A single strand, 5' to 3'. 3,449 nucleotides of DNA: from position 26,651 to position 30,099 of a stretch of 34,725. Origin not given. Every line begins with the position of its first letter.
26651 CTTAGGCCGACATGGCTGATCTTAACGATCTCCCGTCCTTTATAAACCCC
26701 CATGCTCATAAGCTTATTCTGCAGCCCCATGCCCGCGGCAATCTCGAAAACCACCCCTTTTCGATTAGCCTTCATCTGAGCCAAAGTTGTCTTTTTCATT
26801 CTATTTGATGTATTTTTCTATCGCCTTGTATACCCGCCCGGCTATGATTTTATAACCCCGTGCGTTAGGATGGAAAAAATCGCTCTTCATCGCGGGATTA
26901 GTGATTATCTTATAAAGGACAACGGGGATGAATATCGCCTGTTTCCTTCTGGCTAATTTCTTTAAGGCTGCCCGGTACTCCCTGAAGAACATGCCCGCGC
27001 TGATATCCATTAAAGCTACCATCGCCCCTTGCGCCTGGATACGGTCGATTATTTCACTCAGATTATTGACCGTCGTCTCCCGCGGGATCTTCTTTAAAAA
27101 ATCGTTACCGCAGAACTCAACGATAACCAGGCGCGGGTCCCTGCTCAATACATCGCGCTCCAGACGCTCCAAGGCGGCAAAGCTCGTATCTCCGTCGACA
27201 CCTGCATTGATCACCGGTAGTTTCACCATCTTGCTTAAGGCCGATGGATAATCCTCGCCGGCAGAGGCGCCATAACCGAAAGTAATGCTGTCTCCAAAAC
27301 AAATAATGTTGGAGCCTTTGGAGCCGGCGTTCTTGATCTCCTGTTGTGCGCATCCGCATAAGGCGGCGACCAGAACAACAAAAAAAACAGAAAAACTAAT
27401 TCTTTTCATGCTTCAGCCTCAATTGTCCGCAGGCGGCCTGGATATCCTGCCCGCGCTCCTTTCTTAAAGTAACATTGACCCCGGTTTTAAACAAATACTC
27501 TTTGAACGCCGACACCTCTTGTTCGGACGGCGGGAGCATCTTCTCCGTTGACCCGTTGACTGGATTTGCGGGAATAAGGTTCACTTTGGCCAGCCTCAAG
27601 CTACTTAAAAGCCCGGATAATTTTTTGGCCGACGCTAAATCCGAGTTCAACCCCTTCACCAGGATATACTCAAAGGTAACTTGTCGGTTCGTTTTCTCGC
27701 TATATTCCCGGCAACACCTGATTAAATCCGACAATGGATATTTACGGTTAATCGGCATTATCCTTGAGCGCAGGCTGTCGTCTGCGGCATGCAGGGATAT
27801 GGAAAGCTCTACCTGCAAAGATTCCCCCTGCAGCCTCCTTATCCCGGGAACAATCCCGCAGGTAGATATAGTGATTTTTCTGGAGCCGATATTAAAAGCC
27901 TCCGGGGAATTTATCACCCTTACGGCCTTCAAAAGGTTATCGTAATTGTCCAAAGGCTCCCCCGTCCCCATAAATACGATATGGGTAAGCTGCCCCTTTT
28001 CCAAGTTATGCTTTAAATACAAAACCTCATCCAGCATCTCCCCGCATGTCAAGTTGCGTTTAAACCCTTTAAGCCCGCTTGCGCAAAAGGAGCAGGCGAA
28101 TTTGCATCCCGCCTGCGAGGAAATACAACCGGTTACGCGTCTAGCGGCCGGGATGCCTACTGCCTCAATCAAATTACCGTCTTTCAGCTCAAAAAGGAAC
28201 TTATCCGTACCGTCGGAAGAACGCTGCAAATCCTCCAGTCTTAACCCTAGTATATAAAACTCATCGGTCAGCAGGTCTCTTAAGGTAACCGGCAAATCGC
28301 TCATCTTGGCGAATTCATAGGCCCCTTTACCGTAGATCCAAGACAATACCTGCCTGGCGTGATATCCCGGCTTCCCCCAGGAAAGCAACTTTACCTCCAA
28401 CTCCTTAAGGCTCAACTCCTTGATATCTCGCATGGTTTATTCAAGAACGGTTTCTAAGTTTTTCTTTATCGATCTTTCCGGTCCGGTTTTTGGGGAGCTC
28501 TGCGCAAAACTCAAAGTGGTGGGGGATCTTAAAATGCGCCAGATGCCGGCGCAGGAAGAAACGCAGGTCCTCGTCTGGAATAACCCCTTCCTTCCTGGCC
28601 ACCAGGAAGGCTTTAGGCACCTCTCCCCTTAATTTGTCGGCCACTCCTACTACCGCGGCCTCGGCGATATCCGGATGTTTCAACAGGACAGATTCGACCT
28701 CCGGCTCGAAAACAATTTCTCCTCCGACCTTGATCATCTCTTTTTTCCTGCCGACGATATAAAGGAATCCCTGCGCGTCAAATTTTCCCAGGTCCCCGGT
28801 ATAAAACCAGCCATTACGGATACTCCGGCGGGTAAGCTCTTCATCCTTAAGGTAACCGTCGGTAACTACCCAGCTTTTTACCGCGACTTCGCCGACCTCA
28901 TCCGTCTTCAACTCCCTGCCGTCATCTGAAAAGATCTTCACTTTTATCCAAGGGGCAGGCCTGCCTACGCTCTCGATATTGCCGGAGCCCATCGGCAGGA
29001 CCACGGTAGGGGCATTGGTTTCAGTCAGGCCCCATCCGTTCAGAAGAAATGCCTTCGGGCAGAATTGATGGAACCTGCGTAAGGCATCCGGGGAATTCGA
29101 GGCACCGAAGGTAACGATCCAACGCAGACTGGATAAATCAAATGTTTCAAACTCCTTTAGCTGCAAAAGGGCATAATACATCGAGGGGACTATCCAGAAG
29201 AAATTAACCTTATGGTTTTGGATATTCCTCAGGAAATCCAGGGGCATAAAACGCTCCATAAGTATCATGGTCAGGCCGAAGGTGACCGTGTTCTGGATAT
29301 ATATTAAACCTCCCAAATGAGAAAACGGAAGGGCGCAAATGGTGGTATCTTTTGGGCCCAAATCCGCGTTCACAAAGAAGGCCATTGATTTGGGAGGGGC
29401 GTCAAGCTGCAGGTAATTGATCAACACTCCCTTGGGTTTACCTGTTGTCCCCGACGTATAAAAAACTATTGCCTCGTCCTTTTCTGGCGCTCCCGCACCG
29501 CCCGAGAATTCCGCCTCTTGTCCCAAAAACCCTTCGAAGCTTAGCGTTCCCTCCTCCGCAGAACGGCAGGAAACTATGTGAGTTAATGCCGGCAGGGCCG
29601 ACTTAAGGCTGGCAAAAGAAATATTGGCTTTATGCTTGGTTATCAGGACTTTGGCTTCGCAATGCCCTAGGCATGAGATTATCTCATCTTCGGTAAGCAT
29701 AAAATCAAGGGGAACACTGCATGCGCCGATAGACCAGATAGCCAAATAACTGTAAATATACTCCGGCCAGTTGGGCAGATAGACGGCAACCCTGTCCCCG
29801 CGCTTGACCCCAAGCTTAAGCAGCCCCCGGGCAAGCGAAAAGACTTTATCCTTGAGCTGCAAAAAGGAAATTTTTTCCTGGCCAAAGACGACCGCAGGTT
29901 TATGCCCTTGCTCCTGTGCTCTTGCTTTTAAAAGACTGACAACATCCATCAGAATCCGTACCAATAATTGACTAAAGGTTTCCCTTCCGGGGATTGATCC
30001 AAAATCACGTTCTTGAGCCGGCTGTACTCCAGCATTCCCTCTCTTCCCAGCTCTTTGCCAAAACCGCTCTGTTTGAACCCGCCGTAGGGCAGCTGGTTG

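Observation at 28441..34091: Five translationally coupled genes resemble a 5'-deoxyadenosine/MTA DHAP shunt extended by aldehyde oxidation and CoA activation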

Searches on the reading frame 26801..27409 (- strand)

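Call 8: search_protein_families(library=pfam, proteins=[window:26801-27409:-])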
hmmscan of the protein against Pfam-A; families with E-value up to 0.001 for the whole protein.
window:26801-27409:- (202 aa): 3 families
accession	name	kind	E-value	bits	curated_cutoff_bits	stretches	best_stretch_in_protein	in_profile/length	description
PF13472.12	Lipase_GDSL_2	-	4.2e-27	96.2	32.9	1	37-188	1-178/178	GDSL-like Lipase/Acylhydrolase family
PF00657.28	Lipase_GDSL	-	2.1e-16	61.1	23.6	1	35-191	1-206/208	GDSL-like Lipase/Acylhydrolase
PF25182.1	NonGDSL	-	0.00016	21.5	80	1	62-157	65-166/220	Non-GDSL lipase-like family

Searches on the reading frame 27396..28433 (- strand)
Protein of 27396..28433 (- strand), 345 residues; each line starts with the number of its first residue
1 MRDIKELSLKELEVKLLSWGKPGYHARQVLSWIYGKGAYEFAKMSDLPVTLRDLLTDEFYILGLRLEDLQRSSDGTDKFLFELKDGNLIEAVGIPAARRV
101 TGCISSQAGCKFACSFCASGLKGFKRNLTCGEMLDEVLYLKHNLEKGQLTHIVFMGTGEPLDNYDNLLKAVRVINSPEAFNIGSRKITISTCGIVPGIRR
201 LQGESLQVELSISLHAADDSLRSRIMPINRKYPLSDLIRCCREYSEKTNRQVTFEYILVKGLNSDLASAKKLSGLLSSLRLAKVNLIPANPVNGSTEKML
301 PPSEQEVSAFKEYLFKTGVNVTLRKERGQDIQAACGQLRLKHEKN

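Call 3: search_protein_families(library=pfam, proteins=[window:27396-28433:-])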
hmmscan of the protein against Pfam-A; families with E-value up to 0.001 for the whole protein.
window:27396-28433:- (345 aa): 2 families
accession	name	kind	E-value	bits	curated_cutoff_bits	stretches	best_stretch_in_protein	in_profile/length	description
PF04055.27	Radical_SAM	-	5.6e-17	62.8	29.5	1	105-264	2-156/166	Radical SAM superfamily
PF21016.3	RlmN_N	-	2.2e-10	40.6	24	1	4-61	3-60/60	Ribosomal RNA large subunit methyltransferase N-terminal domain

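Call 4: search_protein_families(library=ncbifam, proteins=[window:27396-28433:-])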
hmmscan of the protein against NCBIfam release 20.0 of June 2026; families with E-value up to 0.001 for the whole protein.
window:27396-28433:- (345 aa): 11 families
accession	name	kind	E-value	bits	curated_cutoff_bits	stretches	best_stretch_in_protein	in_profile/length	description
TIGR00048.1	rRNA_mod_RlmN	equivalog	6.6e-109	364.1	290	1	4-343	9-347/355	dual-specificity RNA methyltransferase RlmN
NF011031.0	PRK14461.1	equivalog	8.7e-95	317.9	601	1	3-341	9-364/372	ribosomal RNA large subunit methyltransferase N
NF000424.4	CfrAB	exception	1.2e-77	261.5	530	1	18-338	13-336/338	Cfr family 23S rRNA (adenine(2503)-C(8))-methyltransferase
NF011024.0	PRK14453.1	equivalog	3.7e-76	256.6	468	1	19-343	18-345/348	23S rRNA (adenine(2503)-C(8))-methyltransferase Cfr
TIGR04432.1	rSAM_Cfr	equivalog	4.1e-76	256.4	550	1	18-339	15-339/341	Cfr family 23S rRNA (adenine(2503)-C(8))-methyltransferase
NF008396.0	PRK11194.1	equivalog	1.7e-74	251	633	1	8-338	19-353/379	dual-specificity RNA methyltransferase RlmN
NF011040.0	PRK14470.1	equivalog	1e-69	235.6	441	1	5-339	2-332/338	ribosomal RNA large subunit methyltransferase N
NF011034.0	PRK14464.1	equivalog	2.2e-49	168.1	422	1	10-342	4-330/348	RNA methyltransferase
TIGR04100.1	rSAM_pair_X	hypoth_equivalog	0.00038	20.1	262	1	132-220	45-132/197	TIGR04100 family radical SAM protein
TIGR04317.1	W_rSAM_matur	equivalog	0.00042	19.5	380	1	108-291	12-189/349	tungsten cofactor oxidoreductase radical SAM maturase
TIGR04038.1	tatD_link_rSAM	subfamily_domain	0.00071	19.4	129.7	0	109-229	17-137/192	TatD family nuclease-associated radical SAM protein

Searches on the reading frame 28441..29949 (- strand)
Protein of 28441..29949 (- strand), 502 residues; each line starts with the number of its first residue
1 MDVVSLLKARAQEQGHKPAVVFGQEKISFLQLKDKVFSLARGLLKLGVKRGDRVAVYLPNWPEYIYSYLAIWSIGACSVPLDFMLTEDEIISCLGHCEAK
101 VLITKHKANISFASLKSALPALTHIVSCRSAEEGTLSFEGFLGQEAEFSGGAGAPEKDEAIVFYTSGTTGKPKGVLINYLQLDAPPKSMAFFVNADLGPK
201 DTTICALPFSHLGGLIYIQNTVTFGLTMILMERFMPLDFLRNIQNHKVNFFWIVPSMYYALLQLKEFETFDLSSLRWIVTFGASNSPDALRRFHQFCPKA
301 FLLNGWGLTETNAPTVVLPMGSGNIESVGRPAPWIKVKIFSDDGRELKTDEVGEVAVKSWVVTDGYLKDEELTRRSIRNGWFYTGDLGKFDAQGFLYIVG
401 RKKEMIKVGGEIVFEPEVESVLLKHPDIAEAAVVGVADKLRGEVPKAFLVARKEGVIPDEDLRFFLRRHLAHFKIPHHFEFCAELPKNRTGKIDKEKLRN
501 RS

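Call 3: search_protein_families(library=pfam, proteins=[window:28441-29949:-])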
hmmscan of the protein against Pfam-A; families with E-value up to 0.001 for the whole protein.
window:28441-29949:- (502 aa): 2 families
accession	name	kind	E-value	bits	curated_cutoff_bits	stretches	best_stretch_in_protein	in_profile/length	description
PF00501.34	AMP-binding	-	1.1e-81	275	29.9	1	8-367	2-384/384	AMP-binding enzyme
PF13193.12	AMP-binding_C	-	1.5e-22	80.7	24.5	1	417-492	1-76/76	AMP-binding enzyme C-terminal domain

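Call 4: search_protein_families(library=ncbifam, proteins=[window:28441-29949:-])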
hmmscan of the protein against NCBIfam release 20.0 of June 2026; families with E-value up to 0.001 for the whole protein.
window:28441-29949:- (502 aa): 107 families (the best 25 are shown)
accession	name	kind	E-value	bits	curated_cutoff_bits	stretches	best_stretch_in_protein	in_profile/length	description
NF004837.0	PRK06187.1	subfamily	1.2e-124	416.5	476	1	3-501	10-521/531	long-chain-fatty-acid--CoA ligase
NF006182.0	PRK08316.1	subfamily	4.3e-97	325.8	663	1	6-501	16-516/523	fatty acyl-CoA synthetase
NF005307.0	PRK06839.1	equivalog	3.2e-94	316.3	748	1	7-500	8-491/496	o-succinylbenzoate--CoA ligase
NF005801.1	PRK07656.1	equivalog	1.1e-92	311.2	657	1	5-499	5-500/500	FadD3 family acyl-CoA ligase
NF002966.0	PRK03640.1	equivalog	8.3e-89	298.4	556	1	5-500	6-478/483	o-succinylbenzoate--CoA ligase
NF052269.1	Staph_lig_FadD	equivalog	1.3e-87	294.2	650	1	6-499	5-490/499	long-chain-fatty-acid--CoA ligase FadD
NF009233.0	PRK12583.1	subfamily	6.8e-82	275.6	832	1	6-501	23-549/558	fatty acid CoA ligase family protein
NF005676.0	PRK07470.1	equivalog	2.9e-81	273.7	774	1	2-500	21-527/544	acyl-CoA synthetase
NF005857.1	PRK07786.1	exception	4.2e-80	269.7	733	1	7-501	15-511/513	fatty-acid--CoA ligase FadD5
NF004114.0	PRK05605.1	equivalog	3.1e-79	266.8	766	2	154-500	218-567/575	long-chain-fatty-acid--CoA ligase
NF006181.0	PRK08314.1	subfamily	1.7e-78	264.2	705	2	151-500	198-552/563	long-chain-fatty-acid--CoA ligase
NF004797.0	PRK06145.1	equivalog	9.9e-78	261.7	850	1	10-500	11-493/499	acyl-CoA synthetase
TIGR03098.1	ligase_PEP_1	hypoth_equivalog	7.2e-77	259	592.35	1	4-500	3-516/517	acyl-CoA ligase (AMP-forming), exosortase A system-associated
NF005702.0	PRK07514.1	subfamily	7.5e-75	252.2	558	1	4-501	6-499/506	malonyl-CoA synthase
NF004822.0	PRK06178.1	equivalog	2.7e-74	250.7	782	1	3-500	39-565/571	acyl-CoA synthetase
NF003313.0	PRK04319.1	equivalog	2e-70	237.7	729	1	24-500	72-559/574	acetate--CoA ligase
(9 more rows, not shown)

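Call 48: search_solved_structures(query=window:28441-29949:-, max_evalue=1e-40)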
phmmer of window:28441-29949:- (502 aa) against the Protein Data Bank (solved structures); distinct sequences matched with E-value up to 1e-40: 67 (the best 60 are shown).
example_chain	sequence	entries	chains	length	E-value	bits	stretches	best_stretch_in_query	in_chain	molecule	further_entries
8r2q_A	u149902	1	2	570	5.2e-71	243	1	4-501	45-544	Probable fatty-acid-CoA ligase FadD5 (Fatty-acid-CoA synthetase) (Fatty-acid-CoA synthase)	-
8wev_A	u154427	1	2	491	2.8e-60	207.6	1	10-501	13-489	Feruloyl-CoA Synthetase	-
8weu_A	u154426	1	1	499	3e-60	207.5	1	10-501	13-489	Fatty-acyl-CoA synthase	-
3ivr_A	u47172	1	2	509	3.3e-59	204.1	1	37-498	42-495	Putative long-chain-fatty-acid CoA ligase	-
3g7s_A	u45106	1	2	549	1.4e-57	198.7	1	24-501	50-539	Long-chain-fatty-acid--CoA ligase (FadD-1)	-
5bsw_A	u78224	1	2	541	1.8e-57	198.3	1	16-500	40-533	4-coumarate--CoA ligase 2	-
6k4c_A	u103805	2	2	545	4.5e-57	197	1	22-499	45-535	Ancestral luciferase AncLamp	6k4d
5u95_A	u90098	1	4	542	4.5e-57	197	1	16-500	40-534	4-coumarate--CoA ligase 2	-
5buq_A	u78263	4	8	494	5.2e-57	196.8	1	7-500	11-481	2-succinylbenzoate--CoA ligase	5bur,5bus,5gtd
6qjz_A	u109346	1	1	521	5.7e-57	196.7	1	23-495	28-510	oxalyl CoA-synthetase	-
5bsm_A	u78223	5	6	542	6.2e-57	196.6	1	16-500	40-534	4-coumarate--CoA ligase 2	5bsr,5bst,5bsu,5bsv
5ie0_A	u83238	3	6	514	8.5e-57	196.1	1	20-496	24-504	Oxalate--CoA ligase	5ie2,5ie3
4wv3_A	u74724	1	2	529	1.2e-56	195.7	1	4-500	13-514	Anthranilate-CoA ligase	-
3r44_A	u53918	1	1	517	2.4e-56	194.6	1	28-500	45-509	fatty acyl CoA synthetase FADD13 (FATTY-ACYL-CoA SYNTHETASE)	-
5x8f_A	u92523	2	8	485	3.3e-56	194.2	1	7-500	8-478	2-succinylbenzoate--CoA ligase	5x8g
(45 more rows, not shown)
